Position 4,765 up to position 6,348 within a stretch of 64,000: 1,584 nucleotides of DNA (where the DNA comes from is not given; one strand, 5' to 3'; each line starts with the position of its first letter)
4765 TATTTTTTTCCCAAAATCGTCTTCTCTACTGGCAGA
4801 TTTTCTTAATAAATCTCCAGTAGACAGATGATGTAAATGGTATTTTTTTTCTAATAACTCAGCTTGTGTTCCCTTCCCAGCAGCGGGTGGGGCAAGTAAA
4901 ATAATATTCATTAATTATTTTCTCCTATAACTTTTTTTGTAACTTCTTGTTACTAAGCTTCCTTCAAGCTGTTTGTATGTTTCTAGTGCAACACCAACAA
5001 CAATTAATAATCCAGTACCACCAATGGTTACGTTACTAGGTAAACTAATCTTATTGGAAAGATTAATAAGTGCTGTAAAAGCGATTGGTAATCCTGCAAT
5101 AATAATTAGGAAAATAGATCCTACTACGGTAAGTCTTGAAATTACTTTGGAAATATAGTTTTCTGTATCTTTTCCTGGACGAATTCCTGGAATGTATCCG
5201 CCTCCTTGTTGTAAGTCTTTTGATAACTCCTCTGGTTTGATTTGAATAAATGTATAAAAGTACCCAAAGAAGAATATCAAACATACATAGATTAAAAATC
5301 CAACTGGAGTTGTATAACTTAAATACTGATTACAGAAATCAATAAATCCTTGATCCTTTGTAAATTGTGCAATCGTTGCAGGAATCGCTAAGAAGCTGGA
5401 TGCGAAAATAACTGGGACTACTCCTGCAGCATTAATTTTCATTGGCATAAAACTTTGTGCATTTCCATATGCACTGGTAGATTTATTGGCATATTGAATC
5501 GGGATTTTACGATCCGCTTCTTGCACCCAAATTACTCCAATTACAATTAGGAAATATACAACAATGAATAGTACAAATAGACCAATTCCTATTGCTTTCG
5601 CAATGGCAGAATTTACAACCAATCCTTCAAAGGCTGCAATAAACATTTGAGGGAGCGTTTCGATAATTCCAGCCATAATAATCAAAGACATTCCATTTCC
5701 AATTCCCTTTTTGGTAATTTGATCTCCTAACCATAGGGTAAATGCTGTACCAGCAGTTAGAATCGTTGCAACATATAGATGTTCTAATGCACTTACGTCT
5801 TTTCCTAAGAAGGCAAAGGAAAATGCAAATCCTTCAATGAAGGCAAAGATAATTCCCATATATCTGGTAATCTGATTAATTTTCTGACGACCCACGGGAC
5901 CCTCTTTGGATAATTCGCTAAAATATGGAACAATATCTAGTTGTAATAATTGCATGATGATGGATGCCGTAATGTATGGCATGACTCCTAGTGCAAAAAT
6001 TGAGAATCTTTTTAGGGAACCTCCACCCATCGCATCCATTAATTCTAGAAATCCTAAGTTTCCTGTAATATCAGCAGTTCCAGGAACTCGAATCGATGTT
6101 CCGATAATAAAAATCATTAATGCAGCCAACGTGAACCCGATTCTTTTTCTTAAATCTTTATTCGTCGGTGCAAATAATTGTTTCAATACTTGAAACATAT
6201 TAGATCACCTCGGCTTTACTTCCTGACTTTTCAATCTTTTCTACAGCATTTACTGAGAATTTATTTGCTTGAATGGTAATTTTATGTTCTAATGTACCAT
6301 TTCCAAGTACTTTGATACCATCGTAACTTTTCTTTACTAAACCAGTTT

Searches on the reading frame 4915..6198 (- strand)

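Call 71: search_protein_families(library=pfam, proteins=[window:4915-6198:-], max_evalue=0.00001)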
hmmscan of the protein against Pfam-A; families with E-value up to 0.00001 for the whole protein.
window:4915-6198:- (427 aa): 1 family
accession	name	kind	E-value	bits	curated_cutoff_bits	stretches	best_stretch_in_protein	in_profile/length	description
PF00344.25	SecY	-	5.7e-105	351.5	32.2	1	66-408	1-306/306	SecY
